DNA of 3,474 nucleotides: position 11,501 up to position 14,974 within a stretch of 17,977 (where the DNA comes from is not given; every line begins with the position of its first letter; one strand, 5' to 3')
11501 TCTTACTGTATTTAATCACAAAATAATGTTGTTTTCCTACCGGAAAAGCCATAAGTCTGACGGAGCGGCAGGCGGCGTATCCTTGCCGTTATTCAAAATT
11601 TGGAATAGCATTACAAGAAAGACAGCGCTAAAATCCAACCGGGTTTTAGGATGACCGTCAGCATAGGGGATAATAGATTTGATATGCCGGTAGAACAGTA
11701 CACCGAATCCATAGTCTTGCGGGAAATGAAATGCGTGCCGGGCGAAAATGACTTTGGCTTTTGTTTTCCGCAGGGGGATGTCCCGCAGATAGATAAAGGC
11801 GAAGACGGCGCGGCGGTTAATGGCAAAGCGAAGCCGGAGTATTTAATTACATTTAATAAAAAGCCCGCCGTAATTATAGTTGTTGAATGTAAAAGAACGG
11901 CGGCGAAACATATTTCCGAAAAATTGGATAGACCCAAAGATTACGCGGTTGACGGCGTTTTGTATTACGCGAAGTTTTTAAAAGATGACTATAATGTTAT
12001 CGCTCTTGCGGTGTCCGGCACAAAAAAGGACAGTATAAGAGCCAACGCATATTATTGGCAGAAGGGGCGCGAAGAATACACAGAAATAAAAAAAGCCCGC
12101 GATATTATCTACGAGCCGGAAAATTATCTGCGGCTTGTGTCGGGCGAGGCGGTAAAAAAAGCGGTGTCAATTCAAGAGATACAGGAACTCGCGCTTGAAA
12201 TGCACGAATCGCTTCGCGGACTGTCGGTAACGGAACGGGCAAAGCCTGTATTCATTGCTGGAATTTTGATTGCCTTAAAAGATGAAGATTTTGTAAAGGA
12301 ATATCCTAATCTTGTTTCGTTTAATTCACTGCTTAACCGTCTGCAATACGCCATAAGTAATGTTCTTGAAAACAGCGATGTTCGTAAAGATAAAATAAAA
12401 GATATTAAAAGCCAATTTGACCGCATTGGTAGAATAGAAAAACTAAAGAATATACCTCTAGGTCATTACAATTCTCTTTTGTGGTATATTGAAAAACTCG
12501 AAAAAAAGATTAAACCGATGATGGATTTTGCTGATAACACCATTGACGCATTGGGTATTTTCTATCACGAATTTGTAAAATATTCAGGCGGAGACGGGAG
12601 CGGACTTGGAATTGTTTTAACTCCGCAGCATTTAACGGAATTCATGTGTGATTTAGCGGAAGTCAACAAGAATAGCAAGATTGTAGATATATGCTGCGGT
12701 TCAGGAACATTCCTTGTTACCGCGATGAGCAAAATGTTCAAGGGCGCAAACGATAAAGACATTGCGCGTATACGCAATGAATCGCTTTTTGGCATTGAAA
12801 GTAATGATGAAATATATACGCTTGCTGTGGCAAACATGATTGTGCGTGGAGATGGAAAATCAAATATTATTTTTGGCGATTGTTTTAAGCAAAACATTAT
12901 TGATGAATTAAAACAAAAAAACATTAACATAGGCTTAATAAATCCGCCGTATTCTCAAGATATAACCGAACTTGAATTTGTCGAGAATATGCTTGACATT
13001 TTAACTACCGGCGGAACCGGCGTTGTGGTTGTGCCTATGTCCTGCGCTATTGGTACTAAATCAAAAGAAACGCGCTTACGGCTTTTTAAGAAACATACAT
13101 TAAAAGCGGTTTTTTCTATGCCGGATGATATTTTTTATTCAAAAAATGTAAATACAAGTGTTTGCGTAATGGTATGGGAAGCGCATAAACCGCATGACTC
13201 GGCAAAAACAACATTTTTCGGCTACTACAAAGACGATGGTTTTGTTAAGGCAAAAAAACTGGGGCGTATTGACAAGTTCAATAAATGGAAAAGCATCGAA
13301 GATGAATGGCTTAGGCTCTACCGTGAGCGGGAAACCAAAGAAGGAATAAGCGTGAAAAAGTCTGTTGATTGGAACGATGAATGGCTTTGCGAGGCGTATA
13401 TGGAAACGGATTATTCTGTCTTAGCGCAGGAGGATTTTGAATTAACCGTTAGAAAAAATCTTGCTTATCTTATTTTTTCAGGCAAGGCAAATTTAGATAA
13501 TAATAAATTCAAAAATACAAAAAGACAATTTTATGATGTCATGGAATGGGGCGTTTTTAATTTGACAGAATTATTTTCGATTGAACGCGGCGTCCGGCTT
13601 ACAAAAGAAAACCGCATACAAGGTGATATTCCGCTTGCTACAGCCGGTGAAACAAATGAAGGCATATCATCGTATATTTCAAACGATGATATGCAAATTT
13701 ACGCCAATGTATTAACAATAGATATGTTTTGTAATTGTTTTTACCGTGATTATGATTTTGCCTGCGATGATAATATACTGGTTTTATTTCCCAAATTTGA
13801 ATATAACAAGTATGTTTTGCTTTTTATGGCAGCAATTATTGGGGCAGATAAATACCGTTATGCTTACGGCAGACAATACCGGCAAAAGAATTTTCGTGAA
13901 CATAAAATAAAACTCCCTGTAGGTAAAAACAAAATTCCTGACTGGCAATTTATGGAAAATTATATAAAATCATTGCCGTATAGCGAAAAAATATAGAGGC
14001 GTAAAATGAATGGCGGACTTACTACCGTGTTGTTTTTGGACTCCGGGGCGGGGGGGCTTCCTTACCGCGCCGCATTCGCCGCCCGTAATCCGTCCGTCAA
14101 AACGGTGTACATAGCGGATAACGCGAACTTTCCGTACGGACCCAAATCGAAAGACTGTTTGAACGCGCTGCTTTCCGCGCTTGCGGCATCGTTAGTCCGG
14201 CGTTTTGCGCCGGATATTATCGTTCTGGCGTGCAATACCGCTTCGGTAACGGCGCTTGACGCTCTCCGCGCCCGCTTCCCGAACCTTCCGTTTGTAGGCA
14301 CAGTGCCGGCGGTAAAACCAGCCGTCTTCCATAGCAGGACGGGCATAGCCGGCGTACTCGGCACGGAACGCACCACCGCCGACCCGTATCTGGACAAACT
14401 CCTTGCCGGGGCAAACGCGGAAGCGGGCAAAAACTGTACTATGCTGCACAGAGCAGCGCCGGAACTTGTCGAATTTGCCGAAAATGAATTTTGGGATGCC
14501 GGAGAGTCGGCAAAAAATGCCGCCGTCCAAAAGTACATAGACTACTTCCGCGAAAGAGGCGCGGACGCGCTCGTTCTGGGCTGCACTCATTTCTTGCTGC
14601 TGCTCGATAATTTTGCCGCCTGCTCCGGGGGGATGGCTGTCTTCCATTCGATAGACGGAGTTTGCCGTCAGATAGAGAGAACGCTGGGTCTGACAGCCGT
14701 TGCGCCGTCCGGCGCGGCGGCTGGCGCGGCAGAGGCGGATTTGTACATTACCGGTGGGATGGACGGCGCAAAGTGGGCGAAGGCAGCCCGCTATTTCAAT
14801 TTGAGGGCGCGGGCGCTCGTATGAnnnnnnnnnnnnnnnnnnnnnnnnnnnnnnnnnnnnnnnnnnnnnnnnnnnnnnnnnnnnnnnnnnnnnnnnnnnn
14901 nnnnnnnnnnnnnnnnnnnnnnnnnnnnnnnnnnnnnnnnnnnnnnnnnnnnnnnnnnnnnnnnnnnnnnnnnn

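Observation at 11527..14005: An AT-rich island encoding a solitary fused nuclease-methyltransferase-TRD (Type IIG-like) restriction-modification enzyme, jammed against murI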

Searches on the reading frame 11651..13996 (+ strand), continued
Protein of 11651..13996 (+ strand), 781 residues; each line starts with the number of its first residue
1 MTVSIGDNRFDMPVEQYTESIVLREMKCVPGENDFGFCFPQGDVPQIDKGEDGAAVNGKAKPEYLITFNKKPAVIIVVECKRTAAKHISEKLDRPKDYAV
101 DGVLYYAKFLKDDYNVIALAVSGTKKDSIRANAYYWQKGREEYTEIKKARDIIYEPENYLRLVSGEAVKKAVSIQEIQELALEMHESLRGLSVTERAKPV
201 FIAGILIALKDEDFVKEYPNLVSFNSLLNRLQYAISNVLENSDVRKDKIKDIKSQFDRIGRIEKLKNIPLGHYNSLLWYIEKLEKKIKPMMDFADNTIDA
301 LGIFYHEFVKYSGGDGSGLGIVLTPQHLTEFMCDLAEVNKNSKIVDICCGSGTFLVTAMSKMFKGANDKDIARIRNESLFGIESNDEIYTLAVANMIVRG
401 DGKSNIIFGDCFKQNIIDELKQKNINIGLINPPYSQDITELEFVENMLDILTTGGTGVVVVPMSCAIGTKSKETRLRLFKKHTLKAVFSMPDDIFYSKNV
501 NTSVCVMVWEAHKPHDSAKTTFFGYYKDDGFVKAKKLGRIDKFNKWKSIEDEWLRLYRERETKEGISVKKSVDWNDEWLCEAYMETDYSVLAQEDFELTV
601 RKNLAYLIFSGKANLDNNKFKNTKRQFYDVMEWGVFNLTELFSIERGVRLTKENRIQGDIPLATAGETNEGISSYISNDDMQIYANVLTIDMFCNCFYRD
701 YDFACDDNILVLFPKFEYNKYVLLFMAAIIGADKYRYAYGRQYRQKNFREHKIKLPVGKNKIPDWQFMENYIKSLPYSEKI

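Call 76: find_encoding_contigs(protein=P0088, flank=5000, max_places=3)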
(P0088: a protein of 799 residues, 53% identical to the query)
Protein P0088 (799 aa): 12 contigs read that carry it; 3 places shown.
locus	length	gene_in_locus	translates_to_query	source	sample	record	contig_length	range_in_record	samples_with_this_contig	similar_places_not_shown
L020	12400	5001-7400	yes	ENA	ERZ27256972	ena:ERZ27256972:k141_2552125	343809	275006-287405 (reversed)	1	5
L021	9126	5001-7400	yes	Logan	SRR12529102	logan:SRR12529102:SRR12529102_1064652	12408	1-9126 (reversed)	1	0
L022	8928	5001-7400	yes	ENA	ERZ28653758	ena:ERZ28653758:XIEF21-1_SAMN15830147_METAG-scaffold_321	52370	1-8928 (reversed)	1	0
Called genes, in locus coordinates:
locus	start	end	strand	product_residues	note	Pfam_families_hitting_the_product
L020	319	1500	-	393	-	PF00668:Condensation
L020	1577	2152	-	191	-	PF12822:ECF_trnsprt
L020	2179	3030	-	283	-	PF00497:SBP_bac_3 (faint)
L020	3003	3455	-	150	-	PF00497:SBP_bac_3 (weak)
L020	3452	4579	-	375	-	PF00248:Aldo_ket_red, PF13187:Fer4_9, PF13534:Fer4_17 (weak)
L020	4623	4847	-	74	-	-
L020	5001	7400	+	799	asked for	PF02384:N6_Mtase, PF01420:Methylase_S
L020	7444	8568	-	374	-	PF03102:NeuB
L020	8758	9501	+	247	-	PF20772:TACO1_YebC_N, PF01709:Transcrip_reg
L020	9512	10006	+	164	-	PF02075:RuvC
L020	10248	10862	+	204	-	PF01330:RuvA_N, PF00633:HHH (faint), PF14520:HHH_5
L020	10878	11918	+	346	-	PF13401:AAA_22 (faint), PF05496:RuvB_N, PF20720:nSTAND3 (weak), PF00004:AAA, PF07728:AAA_5 (weak), PF17864:AAA_lid_4, PF05491:WHD_RuvB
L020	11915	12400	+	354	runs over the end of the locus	PF02547:Queuosine_synth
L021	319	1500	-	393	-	PF00668:Condensation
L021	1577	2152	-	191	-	PF12822:ECF_trnsprt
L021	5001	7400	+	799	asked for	PF02384:N6_Mtase, PF01420:Methylase_S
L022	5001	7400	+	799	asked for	PF02384:N6_Mtase, PF01420:Methylase_S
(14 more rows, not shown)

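Call 81: search_protein_representatives(protein=window:11684-13993:+)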
Query: 770 residues. Proteins with E-value up to 0.001 (for the whole library): 6300; up to 1e-10: 3376; up to 1e-30: 1004. The best 150 are listed.
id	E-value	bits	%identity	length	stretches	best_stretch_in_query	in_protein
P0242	9.2e-255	863.8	63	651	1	152-770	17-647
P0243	1.2e-229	780.8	50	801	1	3-768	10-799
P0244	6.7e-207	705.5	45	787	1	3-767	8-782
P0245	1.7e-197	674.4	47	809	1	31-769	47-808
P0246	7.0e-197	672.4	45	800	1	4-770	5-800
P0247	7.8e-193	659.0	45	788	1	44-768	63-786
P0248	1.9e-169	581.7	51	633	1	46-600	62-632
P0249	3.8e-160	550.9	40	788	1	44-769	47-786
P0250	2.9e-154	531.5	39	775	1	6-768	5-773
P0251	1.2e-152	526.1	49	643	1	37-603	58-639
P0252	1.3e-147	509.4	40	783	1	44-769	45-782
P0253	1.1e-144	499.8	39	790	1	30-767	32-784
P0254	3.6e-144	498.1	39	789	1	20-767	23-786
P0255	9.7e-143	493.4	37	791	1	46-768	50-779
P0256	7.0e-141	487.2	39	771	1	46-768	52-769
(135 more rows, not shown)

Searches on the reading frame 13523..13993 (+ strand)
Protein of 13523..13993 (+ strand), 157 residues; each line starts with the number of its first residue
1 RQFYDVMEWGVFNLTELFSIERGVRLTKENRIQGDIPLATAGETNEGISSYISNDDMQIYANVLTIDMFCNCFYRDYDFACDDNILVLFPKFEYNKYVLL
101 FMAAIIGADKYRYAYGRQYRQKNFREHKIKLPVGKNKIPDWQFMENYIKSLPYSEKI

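Call 68: search_protein_families(library=padloc, proteins=[window:13523-13993:+], max_evalue=0.00001)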
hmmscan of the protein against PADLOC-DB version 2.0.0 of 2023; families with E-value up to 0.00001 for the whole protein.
window:13523-13993:+ (157 aa): 2 families
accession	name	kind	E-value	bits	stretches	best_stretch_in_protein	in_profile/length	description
PDLC03591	Specificity_II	-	1.1e-25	88.4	1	7-149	179-325/341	Type II specificity subunit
PDLC03593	Specificity_II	-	7.4e-11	39.6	1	6-149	10-162/405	Type II specificity subunit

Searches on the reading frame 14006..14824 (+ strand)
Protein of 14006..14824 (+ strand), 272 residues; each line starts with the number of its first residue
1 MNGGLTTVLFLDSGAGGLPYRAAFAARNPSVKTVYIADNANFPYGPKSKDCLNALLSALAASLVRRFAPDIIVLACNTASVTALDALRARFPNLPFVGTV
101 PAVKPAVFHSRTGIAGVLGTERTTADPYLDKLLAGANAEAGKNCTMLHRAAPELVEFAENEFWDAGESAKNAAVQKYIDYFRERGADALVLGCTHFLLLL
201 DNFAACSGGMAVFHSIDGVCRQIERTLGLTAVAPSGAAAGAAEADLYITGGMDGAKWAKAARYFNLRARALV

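Call 10: search_protein_families(library=pfam, proteins=[window:14006-14824:+], max_evalue=0.001)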
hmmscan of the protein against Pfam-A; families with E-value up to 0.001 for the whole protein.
window:14006-14824:+ (272 aa): 1 family
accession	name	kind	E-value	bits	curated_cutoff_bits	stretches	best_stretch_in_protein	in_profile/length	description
PF01177.27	Asp_Glu_race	-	2.2e-15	57.4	31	1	24-212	20-200/211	Asp/Glu/Hydantoin racemase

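Call 32: find_related_loci(query=window:14006-14821:+, collection=genome_contigs, flank=6000)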
Query window:14006-14821:+ (272 aa) in genome_contigs; peptide patterns used: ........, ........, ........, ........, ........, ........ (x = any residue, [..] = any of these).
58 stretches matched a pattern; 4 encode a relative of the query (tblastn E <= 1e-3); 4 distinct loci.
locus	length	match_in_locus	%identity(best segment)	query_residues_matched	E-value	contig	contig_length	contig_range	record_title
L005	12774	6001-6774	39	6-272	2e-54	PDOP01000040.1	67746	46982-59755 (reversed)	MAG: Treponema sp. isolate DOLZORAL124_36_15 DolZOral124_scaffold_684, whole genome shotgun sequence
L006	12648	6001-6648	43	8-227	1e-54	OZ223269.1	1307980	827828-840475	MAG: Spirochaetia bacterium isolate 50ab941f-e521-41e2-bb97-00a459704a5b genome assembly, chromosome: 6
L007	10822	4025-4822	38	5-259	1e-52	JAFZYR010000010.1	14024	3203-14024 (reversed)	MAG: Treponema sp. isolate RGIG8218 Water_buffalos_Rumen-5__c171, whole genome shotgun sequence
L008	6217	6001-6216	49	10-81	6e-18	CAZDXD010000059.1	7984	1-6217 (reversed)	MAG TPA_asm: uncultured Treponemataceae bacterium isolate SRP141132_co3_32 genome assembly, contig: NODE_8876_length_798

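Call 33: find_related_loci(query=window:14006-14821:+, collection=metagenome_contigs, flank=6000)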
Query window:14006-14821:+ (272 aa) in metagenome_contigs; peptide patterns used: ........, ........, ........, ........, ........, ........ (x = any residue, [..] = any of these).
98 stretches matched a pattern; 7 encode a relative of the query (tblastn E <= 1e-3); 7 distinct loci.
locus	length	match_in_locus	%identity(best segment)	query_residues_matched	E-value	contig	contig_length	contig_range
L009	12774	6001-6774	39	6-272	2e-54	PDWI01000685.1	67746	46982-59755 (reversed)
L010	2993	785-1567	38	3-259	2e-53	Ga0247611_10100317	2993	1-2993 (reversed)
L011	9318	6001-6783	38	3-259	7e-52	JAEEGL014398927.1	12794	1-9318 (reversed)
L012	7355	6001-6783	38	3-259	7e-52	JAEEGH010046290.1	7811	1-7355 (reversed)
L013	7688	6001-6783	38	3-259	7e-52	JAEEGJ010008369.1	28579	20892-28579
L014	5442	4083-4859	38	5-259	2e-51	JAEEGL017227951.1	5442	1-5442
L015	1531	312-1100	37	3-259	3e-53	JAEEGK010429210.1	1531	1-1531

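Call 34: find_homologous_proteins(query=window:14006-14821:+, max_evalue=1e-20)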
Query window:14006-14821:+ (272 aa): 4234 proteins with E <= 1e-20 among 8000 candidates; the best 120 are listed.
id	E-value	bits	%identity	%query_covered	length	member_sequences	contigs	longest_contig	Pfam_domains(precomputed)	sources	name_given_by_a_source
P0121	6.3e-174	595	99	100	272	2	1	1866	PF01177.28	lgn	-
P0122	2.1e-89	318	57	97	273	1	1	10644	PF01177.28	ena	-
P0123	5.0e-86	307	55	97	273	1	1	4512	PF01177.28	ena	-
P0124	9.0e-86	306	53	96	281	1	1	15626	PF01177.28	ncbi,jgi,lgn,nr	ncbi:MAG: glutamate racemase [Spirochaetaceae bacterium]|jgi:glutamate racemase|nr:glutamate racemas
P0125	1.4e-75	272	51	97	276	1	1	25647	PF01177.28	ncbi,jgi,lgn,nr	ncbi:MAG: glutamate racemase [Spirochaetaceae bacterium]|jgi:glutamate racemase|nr:glutamate racemas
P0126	7.1e-73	263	52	97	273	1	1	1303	PF01177.28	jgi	jgi:glutamate racemase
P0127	2.1e-70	255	52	97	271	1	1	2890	PF01177.28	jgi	jgi:glutamate racemase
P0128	5.0e-70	254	53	96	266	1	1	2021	PF01177.28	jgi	jgi:glutamate racemase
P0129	2.0e-69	252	49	99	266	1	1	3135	PF01177.28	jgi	jgi:glutamate racemase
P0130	2.1e-69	252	50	95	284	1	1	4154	PF01177.28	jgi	jgi:glutamate racemase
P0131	7.8e-69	250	53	88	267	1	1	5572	PF01177.28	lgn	-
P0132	1.3e-68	249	51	97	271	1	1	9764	PF01177.28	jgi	jgi:glutamate racemase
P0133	1.7e-68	249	52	97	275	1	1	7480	PF01177.28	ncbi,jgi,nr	ncbi:MAG: glutamate racemase [Treponema sp.]|jgi:glutamate racemase|nr:glutamate racemase [Treponema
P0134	3.1e-68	248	50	97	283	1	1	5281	PF01177.28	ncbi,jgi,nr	ncbi:MAG: glutamate racemase [Treponema sp.]|jgi:glutamate racemase|nr:glutamate racemase [Treponema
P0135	3.6e-68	248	50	96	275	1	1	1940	PF01177.28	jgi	jgi:glutamate racemase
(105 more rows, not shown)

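Call 36: find_encoding_contigs(protein=P0121, flank=6000, max_places=4)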
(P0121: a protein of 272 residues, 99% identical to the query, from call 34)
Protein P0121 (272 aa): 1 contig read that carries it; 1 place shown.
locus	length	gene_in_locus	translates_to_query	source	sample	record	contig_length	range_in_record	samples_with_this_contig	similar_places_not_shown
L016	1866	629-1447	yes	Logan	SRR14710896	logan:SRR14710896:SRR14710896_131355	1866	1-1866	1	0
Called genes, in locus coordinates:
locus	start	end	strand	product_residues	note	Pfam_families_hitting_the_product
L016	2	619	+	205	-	?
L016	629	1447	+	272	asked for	PF01177:Asp_Glu_race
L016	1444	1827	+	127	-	PF00392:GntR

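Call 37: find_encoding_contigs(protein=P0122, flank=6000, max_places=2)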
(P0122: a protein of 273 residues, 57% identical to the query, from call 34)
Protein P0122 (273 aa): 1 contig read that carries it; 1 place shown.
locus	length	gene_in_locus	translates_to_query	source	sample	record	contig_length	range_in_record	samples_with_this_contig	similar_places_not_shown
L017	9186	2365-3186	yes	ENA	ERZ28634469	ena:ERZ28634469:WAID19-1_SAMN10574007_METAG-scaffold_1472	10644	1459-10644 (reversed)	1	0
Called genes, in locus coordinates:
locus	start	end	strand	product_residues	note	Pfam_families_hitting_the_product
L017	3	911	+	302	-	?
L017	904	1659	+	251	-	PF00543:P-II (faint)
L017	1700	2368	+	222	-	PF00814:TsaD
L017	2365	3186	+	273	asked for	PF01177:Asp_Glu_race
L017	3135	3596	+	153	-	-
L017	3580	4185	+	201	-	PF00009:GTP_EFTU (faint), PF03193:RsgA_GTPase, PF01926:MMR_HSR1 (weak)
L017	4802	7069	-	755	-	PF12810:ALK_LTK_GRD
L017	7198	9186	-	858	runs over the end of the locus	PF12810:ALK_LTK_GRD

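Call 38: find_encoding_contigs(protein=P0124, flank=6000, max_places=2)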
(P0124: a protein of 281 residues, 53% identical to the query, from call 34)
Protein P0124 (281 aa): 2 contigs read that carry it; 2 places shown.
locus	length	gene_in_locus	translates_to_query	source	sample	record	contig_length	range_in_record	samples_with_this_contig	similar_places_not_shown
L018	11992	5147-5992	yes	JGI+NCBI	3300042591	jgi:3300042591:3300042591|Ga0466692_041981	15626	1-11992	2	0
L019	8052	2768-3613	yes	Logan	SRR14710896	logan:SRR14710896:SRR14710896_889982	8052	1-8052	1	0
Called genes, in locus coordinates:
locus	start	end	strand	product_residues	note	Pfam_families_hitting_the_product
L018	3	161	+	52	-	?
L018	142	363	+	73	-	-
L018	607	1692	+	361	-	-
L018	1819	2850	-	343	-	PF01408:GFO_IDH_MocA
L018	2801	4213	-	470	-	PF13306:LRR_5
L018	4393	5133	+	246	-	PF01171:ATP_bind_3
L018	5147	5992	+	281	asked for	PF01177:Asp_Glu_race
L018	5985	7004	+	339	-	PF03193:RsgA_GTPase, PF00009:GTP_EFTU (faint), PF01926:MMR_HSR1 (weak)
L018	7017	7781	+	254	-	PF00528:BPD_transp_1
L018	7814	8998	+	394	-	PF00291:PALP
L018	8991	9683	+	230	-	PF00834:Ribul_P_3_epim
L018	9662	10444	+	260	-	PF00005:ABC_tran, PF13304:AAA_21 (faint), PF12399:BCA_ABC_TP_C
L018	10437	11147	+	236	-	PF00005:ABC_tran, PF13304:AAA_21 (faint)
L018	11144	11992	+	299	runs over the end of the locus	PF09992:NAGPA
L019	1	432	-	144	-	?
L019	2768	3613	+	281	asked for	PF01177:Asp_Glu_race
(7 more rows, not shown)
